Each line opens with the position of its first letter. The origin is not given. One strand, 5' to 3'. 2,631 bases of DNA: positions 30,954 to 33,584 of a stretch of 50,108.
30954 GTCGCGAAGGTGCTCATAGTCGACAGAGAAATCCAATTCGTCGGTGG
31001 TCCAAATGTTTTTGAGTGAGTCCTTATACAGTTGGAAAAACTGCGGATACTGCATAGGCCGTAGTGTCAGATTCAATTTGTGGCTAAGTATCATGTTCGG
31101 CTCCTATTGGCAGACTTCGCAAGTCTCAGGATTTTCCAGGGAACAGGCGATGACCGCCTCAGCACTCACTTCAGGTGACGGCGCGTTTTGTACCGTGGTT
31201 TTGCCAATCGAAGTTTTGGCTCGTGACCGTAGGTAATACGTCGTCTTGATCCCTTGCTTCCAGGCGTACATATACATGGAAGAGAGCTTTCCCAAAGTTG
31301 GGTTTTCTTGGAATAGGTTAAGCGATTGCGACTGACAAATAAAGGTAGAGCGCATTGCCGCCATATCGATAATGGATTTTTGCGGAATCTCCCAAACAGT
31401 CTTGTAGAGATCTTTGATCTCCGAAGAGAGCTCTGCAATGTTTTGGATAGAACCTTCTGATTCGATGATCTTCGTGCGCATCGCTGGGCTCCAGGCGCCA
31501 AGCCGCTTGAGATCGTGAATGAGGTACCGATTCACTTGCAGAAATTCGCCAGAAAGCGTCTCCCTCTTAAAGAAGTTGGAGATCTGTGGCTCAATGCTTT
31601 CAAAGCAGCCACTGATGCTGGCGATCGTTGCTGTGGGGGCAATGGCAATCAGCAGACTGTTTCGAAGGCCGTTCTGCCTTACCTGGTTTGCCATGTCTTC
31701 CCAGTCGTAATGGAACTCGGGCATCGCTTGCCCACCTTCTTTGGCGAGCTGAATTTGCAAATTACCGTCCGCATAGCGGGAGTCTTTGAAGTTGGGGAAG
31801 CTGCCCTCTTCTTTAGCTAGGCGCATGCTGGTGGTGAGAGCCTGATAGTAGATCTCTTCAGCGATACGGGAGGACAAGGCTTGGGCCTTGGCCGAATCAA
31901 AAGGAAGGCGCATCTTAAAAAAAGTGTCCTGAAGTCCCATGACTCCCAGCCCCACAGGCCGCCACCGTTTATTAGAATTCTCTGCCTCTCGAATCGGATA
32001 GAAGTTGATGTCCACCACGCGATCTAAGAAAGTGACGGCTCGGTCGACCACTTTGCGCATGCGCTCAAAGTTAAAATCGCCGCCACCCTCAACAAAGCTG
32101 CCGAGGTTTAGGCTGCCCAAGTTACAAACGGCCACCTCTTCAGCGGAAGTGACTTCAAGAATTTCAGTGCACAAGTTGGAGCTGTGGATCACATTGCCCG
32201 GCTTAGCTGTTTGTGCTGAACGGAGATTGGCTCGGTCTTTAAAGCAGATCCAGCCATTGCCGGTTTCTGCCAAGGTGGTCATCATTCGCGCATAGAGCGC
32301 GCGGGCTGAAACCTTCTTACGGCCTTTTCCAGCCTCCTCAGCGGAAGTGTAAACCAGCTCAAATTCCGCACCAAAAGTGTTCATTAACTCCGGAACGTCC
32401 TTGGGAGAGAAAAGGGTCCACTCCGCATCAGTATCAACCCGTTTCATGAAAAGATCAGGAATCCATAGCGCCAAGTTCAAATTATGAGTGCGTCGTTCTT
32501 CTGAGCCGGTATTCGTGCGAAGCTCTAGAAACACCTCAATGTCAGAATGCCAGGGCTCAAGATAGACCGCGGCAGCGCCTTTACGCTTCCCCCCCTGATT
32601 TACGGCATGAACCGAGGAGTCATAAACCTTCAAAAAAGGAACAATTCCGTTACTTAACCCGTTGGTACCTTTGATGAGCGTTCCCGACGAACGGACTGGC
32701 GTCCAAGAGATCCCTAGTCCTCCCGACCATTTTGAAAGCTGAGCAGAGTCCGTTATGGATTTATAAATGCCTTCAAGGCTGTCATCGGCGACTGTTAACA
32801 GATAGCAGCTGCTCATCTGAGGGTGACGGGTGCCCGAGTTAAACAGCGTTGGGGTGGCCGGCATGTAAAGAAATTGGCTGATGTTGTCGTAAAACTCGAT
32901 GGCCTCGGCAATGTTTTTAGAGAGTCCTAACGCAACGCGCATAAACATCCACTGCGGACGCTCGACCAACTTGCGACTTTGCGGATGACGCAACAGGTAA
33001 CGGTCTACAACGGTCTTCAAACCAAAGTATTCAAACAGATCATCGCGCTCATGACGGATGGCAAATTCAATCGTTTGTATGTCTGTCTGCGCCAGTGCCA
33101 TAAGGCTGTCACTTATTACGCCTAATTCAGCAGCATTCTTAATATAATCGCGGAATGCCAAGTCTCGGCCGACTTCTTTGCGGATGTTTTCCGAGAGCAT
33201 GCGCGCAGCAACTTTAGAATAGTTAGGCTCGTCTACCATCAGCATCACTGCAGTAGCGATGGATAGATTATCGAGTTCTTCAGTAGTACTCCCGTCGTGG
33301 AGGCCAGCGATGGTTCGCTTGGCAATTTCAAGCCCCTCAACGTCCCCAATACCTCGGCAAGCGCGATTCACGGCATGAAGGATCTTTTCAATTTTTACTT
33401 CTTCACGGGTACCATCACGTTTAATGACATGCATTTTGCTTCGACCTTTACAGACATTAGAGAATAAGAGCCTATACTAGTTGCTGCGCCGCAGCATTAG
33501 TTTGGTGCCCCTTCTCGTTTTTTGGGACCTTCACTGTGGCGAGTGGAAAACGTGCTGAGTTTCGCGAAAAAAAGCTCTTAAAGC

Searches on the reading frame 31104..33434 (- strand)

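Call 83: search_protein_families(library=pfam, proteins=[window:31104-33434:-], max_evalue=0.00001)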
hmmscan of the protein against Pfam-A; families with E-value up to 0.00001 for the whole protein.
window:31104-33434:- (776 aa): 3 families
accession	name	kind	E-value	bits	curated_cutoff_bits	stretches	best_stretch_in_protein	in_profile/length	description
PF02867.20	Ribonuc_red_lgC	-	3.2e-194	646.9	23.9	1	208-735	1-523/523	Ribonucleotide reductase, barrel domain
PF00317.26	Ribonuc_red_lgN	-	1.3e-22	80.1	28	1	133-204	2-76/77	Ribonucleotide reductase, all-alpha domain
PF03477.21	ATP-cone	-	3.1e-14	53.7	25.8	1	1-87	1-88/88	ATP cone domain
